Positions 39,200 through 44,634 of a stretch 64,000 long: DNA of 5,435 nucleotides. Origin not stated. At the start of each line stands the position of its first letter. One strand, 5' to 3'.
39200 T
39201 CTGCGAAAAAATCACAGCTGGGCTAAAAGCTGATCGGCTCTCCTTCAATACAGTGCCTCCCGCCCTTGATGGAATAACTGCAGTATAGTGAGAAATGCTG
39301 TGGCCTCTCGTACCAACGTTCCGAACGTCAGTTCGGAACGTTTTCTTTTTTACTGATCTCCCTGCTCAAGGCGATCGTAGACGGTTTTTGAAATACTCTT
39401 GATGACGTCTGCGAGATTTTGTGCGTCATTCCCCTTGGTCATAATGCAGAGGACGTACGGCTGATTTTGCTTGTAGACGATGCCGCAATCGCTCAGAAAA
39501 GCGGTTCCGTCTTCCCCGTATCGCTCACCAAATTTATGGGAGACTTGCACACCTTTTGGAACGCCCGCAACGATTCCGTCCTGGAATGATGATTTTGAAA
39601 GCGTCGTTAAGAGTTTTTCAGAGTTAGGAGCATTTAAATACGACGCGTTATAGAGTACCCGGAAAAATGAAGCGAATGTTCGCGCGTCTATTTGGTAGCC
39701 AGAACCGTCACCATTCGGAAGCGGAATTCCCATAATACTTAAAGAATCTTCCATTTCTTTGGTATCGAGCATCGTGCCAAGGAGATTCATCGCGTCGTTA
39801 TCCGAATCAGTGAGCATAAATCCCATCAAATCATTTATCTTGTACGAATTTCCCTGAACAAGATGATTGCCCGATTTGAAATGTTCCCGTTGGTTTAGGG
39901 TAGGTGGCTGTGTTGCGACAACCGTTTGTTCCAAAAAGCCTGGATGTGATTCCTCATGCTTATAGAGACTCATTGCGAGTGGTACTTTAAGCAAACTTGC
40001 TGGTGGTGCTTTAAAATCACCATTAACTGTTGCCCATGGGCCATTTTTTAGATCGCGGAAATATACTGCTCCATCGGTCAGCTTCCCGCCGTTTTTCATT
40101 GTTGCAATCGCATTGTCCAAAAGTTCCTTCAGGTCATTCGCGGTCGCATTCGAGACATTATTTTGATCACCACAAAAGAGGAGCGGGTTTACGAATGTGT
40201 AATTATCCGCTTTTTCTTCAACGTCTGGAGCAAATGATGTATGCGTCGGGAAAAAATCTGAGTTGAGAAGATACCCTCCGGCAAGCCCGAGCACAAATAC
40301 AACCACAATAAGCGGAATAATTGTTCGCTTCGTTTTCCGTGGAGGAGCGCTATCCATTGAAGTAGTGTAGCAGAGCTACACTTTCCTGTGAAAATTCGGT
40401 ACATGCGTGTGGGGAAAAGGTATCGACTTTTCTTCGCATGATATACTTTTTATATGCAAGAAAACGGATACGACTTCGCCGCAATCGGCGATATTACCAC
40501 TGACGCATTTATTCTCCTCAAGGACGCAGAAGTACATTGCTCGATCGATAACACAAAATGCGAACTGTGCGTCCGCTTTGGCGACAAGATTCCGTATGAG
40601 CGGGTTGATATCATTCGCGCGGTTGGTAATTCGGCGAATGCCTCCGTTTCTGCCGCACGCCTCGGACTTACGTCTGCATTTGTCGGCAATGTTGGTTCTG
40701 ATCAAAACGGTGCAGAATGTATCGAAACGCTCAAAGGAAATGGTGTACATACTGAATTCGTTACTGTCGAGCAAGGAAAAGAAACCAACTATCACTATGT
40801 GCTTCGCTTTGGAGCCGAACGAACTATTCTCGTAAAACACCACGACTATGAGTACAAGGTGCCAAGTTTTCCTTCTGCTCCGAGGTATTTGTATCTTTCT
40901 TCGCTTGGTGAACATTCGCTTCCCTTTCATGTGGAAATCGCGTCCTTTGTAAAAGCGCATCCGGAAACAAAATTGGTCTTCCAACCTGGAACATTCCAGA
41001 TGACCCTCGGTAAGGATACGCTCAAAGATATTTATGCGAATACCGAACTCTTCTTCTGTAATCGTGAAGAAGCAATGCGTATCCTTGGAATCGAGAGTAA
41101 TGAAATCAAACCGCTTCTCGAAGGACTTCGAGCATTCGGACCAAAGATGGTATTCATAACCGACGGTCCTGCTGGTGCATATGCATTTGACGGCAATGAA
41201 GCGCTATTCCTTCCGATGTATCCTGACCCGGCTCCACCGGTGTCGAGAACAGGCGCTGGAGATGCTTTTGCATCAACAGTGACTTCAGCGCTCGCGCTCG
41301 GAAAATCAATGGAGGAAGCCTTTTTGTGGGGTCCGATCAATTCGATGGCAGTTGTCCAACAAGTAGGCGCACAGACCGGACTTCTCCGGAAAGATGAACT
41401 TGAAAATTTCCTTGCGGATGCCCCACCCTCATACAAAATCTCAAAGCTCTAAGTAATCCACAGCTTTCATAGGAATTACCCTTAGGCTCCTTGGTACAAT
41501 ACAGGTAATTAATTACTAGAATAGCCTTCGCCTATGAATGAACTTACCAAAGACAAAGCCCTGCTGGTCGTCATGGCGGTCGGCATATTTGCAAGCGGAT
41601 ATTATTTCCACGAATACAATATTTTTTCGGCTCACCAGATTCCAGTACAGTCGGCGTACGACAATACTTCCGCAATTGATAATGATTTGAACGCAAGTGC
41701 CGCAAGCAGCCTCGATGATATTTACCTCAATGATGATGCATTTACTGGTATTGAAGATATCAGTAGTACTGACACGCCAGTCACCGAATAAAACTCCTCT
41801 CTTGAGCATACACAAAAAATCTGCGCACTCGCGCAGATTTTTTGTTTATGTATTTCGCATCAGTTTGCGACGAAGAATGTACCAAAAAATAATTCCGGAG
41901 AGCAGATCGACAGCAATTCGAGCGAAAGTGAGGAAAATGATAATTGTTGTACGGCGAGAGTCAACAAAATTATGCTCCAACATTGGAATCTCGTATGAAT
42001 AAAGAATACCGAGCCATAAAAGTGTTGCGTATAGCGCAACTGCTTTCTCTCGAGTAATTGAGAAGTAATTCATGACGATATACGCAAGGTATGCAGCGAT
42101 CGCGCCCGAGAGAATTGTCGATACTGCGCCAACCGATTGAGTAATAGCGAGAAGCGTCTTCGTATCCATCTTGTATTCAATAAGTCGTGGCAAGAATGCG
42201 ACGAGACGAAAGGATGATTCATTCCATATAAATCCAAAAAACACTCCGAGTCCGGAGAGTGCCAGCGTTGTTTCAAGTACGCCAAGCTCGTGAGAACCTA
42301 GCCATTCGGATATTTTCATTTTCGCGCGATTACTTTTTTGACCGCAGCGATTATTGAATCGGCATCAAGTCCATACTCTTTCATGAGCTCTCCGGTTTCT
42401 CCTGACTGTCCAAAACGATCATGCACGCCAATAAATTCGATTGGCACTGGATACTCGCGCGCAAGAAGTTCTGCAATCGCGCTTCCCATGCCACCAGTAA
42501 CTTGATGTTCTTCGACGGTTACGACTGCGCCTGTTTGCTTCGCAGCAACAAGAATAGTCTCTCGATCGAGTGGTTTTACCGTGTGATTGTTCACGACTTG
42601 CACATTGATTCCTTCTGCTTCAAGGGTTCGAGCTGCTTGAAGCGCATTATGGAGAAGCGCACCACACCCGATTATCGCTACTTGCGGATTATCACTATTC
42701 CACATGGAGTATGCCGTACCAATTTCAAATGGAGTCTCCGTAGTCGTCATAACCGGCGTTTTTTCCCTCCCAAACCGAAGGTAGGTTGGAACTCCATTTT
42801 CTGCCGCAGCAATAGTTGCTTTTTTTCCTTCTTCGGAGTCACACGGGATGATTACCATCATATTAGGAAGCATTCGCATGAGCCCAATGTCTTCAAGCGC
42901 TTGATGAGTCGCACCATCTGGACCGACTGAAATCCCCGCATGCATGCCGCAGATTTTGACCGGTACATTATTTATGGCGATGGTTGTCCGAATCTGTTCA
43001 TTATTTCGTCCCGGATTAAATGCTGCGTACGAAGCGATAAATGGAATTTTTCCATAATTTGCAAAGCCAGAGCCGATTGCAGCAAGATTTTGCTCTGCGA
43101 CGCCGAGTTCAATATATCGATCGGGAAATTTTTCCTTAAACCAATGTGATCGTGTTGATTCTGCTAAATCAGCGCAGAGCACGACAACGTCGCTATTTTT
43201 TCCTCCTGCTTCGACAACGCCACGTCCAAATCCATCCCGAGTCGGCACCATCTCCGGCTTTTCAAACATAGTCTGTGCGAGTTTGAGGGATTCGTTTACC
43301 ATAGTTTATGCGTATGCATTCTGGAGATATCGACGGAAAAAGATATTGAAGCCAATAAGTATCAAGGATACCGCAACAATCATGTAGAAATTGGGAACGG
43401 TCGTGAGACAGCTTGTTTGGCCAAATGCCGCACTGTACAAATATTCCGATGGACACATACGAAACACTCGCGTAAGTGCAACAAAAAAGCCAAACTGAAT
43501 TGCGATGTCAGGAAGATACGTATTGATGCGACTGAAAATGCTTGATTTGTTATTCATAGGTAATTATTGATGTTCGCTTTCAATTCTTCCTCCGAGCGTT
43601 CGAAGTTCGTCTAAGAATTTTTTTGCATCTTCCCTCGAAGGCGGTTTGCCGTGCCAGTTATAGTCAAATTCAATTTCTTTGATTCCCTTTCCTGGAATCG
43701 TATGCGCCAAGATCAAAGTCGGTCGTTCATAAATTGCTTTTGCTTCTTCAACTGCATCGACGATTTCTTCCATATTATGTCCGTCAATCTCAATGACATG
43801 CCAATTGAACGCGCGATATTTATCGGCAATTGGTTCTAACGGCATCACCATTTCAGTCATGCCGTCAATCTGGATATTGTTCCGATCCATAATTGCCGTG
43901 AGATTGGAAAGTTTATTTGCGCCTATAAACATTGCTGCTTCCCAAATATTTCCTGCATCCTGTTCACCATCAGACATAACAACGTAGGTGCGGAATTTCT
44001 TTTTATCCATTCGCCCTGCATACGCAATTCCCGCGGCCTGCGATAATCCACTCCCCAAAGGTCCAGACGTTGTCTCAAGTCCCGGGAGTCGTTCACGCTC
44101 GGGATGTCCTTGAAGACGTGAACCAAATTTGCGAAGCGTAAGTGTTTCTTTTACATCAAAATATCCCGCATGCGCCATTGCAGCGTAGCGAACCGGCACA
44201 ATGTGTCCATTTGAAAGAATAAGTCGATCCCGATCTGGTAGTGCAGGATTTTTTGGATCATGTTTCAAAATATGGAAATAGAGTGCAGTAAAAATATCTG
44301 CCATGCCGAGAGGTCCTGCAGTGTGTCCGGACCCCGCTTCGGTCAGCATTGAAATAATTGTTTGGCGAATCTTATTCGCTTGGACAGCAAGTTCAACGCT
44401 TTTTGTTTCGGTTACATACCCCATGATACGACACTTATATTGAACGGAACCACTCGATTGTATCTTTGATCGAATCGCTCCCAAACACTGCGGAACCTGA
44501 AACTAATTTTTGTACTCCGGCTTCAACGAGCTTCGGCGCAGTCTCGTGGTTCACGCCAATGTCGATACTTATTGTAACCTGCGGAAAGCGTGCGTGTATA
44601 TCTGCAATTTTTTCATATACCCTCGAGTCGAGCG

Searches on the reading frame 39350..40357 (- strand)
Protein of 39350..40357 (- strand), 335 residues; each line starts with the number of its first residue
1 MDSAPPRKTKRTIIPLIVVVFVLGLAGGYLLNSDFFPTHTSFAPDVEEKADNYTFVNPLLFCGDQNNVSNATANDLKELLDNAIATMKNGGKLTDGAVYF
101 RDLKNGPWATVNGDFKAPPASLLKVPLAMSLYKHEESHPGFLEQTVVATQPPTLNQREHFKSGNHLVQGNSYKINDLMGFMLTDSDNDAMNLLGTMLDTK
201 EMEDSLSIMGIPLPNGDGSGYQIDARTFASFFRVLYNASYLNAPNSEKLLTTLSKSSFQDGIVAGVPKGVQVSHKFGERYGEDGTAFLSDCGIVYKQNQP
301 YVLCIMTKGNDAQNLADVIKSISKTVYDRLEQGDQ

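Call 18: search_protein_families(library=pfam, proteins=[window:39350-40357:-])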
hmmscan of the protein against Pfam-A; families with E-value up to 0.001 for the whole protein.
window:39350-40357:- (335 aa): 1 family
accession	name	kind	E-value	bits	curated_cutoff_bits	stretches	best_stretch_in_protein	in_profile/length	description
PF13354.11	Beta-lactamase2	-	2.9e-32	112.2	22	1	98-307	2-214/214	Beta-lactamase enzyme family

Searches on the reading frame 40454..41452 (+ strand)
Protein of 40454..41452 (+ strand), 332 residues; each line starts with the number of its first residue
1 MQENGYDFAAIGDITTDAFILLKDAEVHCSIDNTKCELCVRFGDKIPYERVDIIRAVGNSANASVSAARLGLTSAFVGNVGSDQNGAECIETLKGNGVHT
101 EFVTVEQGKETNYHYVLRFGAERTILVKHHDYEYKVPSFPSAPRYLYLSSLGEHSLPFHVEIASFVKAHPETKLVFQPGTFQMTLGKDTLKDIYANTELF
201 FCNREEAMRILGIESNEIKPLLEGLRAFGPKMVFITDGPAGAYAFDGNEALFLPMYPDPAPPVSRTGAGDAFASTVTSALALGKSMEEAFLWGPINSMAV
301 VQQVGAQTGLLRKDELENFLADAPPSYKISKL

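Call 51: search_protein_families(library=pfam, proteins=[window:40454-41452:+], max_evalue=0.001)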
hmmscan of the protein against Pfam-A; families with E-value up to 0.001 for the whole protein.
window:40454-41452:+ (332 aa): 1 family
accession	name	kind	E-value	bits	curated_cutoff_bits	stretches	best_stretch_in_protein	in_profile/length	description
PF00294.29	PfkB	-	3.6e-36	125.5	25.8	1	58-309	37-298/302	pfkB family carbohydrate kinase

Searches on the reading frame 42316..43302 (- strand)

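Call 18: search_protein_families(library=pfam, proteins=[window:42316-43302:-])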
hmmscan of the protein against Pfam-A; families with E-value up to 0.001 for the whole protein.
window:42316-43302:- (328 aa): 4 families
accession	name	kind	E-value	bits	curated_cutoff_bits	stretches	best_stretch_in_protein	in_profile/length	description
PF02779.29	Transket_pyr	-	9.4e-39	133.3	27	1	19-183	3-173/174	Transketolase, pyrimidine binding domain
PF02780.25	Transketolase_C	-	1.1e-31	109.8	25.9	1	203-317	7-124/124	Transketolase, C-terminal domain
PF22613.1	Transketolase_C_1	-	1.5e-09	38.4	27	1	198-313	3-113/113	Transketolase-like TK C-terminal domain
PF17147.9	PFOR_II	-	0.00056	20.7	27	0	208-290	3-88/102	Pyruvate:ferredoxin oxidoreductase core domain II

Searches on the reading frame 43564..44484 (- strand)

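Call 18: search_protein_families(library=pfam, proteins=[window:43564-44484:-])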
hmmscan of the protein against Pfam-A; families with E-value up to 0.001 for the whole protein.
window:43564-44484:- (306 aa): 3 families
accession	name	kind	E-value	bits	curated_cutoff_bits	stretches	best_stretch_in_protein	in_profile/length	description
PF00456.26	Transketolase_N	-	5.4e-59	200.3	22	1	36-289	6-270/334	Transketolase, thiamine diphosphate binding domain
PF13292.11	DXP_synthase_N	-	2e-11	44.1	21.2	1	27-207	13-176/274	1-deoxy-D-xylulose-5-phosphate synthase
PF00676.26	E1_dh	-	3.7e-08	33.1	22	1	135-251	95-210/300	Dehydrogenase E1 component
